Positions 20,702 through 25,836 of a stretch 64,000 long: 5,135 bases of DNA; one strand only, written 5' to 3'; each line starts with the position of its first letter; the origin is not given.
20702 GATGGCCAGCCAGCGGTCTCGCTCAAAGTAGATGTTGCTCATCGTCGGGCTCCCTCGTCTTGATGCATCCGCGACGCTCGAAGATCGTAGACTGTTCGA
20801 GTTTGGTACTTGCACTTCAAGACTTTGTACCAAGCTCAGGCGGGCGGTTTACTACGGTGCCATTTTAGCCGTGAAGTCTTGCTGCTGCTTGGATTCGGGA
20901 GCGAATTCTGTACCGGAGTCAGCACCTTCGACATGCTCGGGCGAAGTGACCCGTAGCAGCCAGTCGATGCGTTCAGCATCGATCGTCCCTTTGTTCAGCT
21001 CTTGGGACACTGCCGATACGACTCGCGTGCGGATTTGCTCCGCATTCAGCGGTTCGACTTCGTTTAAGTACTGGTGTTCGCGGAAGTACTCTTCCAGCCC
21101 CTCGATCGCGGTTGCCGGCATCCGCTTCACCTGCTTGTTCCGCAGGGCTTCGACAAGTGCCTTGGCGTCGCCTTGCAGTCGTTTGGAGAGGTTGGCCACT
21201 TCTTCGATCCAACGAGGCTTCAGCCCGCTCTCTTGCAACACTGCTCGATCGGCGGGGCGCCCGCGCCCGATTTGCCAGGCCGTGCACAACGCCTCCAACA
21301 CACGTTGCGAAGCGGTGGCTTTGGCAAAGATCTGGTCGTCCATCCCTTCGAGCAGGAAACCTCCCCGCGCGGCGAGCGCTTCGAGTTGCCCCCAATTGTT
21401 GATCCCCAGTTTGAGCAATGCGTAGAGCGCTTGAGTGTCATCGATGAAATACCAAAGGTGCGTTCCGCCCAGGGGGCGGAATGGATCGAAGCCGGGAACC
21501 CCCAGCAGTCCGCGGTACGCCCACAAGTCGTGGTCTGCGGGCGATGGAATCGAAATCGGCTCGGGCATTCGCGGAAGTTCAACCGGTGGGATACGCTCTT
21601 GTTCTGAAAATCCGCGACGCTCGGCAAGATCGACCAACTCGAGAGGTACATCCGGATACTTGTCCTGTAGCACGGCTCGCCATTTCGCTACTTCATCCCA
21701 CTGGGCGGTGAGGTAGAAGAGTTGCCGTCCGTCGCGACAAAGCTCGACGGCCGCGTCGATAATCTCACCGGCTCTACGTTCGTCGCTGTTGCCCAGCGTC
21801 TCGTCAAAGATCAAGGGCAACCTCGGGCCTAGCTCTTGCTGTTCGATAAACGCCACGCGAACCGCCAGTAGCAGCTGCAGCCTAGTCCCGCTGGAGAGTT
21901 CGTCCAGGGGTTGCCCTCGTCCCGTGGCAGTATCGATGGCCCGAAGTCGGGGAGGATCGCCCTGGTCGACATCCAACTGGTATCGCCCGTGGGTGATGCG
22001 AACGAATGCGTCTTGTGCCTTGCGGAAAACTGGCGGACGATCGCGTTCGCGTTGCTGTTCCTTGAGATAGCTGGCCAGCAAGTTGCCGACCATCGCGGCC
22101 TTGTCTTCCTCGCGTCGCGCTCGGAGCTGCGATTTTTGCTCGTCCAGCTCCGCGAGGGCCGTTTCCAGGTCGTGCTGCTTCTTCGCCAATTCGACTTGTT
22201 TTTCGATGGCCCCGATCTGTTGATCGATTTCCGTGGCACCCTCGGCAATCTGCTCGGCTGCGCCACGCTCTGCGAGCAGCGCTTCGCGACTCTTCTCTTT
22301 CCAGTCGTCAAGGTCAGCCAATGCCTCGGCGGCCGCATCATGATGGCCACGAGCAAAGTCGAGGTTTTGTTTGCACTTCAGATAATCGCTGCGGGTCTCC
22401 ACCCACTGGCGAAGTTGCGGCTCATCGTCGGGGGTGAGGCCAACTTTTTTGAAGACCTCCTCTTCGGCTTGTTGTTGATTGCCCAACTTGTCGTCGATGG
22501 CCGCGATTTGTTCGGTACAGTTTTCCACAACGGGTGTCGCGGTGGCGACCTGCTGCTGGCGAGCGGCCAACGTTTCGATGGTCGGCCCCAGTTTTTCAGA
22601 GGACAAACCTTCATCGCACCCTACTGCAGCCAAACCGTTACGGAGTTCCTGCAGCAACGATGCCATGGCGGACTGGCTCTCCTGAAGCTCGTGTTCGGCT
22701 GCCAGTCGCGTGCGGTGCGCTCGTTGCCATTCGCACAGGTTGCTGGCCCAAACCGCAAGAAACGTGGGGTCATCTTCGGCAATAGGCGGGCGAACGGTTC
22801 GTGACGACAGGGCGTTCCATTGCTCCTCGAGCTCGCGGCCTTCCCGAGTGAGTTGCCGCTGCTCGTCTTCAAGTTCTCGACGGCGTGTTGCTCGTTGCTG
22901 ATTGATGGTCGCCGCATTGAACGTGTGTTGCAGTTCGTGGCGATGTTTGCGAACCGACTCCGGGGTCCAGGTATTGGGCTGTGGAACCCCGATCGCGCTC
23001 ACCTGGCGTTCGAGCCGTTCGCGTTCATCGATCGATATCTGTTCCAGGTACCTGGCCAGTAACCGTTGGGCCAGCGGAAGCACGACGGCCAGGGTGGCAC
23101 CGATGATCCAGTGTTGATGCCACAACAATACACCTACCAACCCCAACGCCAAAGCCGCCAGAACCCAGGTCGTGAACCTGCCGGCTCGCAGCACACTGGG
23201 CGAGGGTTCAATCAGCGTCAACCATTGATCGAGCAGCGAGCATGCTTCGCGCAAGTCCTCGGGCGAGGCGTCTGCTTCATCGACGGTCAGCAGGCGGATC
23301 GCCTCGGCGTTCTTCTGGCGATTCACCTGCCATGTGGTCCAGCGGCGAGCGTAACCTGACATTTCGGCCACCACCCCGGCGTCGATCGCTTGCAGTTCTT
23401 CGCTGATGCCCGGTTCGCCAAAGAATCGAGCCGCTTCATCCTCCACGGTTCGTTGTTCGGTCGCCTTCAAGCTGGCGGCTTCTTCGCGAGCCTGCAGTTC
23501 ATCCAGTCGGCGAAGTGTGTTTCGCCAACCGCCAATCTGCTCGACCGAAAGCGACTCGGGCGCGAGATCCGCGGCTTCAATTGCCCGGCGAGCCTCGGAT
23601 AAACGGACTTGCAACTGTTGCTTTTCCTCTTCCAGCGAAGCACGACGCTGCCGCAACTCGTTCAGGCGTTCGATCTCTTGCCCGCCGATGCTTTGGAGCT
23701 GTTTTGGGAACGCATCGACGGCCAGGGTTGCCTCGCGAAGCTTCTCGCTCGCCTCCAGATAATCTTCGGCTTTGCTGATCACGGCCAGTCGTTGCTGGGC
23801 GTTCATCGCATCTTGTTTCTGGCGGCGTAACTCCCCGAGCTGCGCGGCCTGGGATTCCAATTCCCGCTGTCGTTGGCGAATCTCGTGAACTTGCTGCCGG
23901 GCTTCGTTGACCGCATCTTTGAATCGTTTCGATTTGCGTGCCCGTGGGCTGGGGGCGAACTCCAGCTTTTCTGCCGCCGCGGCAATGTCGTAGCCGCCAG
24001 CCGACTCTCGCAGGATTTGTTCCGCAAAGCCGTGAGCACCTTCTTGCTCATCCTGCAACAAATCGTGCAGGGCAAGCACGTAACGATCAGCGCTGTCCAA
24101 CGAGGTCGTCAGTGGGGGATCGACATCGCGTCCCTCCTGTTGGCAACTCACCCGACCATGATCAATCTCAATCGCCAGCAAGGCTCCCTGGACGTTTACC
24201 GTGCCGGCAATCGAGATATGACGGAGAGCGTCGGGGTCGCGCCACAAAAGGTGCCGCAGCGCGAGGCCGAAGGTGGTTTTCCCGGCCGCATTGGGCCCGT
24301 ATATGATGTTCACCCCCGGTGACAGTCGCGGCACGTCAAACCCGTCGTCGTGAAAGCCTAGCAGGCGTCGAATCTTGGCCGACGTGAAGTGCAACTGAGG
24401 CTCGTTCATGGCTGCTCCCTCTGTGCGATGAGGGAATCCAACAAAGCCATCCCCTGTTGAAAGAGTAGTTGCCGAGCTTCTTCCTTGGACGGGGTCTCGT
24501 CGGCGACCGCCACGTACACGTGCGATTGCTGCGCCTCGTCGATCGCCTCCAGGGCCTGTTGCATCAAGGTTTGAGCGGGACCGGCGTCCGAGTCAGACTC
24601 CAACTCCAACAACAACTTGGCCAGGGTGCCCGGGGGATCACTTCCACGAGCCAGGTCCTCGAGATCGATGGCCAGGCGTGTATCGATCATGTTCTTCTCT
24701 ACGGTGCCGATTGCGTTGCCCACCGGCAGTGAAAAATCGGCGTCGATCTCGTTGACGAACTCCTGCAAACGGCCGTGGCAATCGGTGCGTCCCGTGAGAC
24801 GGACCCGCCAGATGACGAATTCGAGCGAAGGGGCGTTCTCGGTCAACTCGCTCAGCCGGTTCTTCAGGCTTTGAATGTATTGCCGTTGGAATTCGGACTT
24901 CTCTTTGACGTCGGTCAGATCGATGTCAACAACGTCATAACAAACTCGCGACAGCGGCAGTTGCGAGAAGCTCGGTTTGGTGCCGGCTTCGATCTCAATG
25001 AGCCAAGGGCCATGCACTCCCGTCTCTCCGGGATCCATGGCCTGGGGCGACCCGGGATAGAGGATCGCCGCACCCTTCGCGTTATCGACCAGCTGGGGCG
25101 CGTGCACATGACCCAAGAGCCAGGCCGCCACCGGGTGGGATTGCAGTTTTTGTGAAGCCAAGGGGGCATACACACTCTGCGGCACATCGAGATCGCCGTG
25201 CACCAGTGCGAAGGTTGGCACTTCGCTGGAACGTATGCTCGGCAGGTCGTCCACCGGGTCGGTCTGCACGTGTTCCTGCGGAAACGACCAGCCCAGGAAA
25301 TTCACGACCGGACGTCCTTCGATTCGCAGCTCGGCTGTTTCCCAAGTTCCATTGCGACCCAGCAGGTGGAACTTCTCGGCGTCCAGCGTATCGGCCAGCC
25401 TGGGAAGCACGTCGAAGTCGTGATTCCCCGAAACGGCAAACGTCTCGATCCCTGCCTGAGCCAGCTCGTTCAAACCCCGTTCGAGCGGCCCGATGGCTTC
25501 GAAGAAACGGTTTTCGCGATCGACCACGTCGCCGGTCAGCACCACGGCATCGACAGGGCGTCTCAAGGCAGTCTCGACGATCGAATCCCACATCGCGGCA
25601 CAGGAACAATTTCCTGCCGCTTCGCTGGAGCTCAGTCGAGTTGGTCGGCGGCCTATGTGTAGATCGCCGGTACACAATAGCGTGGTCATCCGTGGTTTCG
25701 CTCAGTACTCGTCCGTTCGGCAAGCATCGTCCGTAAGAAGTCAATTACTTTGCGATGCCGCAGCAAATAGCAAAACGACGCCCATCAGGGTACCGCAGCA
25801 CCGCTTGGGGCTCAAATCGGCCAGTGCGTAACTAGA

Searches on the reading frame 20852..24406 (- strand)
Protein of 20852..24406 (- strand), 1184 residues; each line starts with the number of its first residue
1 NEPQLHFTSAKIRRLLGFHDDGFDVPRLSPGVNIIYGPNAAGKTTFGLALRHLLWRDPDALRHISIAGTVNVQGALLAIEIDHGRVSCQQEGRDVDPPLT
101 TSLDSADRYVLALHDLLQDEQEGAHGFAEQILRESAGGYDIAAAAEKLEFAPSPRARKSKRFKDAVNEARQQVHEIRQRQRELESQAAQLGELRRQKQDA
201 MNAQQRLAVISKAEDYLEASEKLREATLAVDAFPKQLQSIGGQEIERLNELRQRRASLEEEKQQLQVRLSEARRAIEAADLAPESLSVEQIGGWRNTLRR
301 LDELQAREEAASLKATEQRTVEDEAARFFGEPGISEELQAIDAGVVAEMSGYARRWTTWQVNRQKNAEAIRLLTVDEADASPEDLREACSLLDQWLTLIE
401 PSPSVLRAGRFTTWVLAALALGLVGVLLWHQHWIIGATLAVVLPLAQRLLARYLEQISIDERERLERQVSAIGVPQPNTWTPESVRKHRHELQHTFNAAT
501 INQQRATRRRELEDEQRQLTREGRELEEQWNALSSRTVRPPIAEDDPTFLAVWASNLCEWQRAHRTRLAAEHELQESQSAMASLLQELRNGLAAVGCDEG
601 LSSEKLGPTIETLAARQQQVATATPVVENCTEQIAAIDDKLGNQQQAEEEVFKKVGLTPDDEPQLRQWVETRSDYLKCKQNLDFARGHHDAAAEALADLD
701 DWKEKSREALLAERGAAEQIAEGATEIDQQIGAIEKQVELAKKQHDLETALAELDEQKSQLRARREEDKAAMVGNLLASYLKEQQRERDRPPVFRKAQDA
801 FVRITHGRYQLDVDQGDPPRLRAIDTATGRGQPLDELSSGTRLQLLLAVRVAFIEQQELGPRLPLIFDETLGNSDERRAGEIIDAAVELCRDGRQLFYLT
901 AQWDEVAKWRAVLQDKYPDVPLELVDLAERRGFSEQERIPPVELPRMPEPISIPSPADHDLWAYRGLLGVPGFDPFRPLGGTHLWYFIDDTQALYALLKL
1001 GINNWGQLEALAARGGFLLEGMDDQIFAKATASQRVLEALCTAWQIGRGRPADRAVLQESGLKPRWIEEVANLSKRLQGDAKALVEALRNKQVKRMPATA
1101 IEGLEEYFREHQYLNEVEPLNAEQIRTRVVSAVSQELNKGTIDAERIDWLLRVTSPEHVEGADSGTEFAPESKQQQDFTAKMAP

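Call 77: search_protein_families(library=pfam, proteins=[window:20852-24406:-], max_evalue=0.001)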
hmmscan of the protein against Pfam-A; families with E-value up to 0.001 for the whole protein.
window:20852-24406:- (1184 aa): 3 families
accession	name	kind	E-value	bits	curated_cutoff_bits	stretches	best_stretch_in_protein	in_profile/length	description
PF13476.12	AAA_23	-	4e-07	31.3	27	1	27-266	16-194/201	AAA domain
PF13514.12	AAA_27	-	5.2e-05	23.4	22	1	17-201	13-200/206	AAA domain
PF13304.12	AAA_21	-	0.00014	22.5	27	0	32-57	1-26/304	AAA domain, putative AbiEii toxin, Type IV TA system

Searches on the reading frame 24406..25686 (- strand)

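Call 77: search_protein_families(library=pfam, proteins=[window:24406-25686:-], max_evalue=0.001)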
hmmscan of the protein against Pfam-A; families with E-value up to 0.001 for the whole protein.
window:24406-25686:- (426 aa): 2 families
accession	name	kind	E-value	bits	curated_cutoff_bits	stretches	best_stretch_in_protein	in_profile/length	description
PF00149.33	Metallophos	-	1.2e-11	45.8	21.5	1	2-197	2-191/191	Calcineurin-like phosphoesterase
PF12850.12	Metallophos_2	-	1.8e-07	31.8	27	1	33-221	16-142/154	Calcineurin-like phosphoesterase superfamily domain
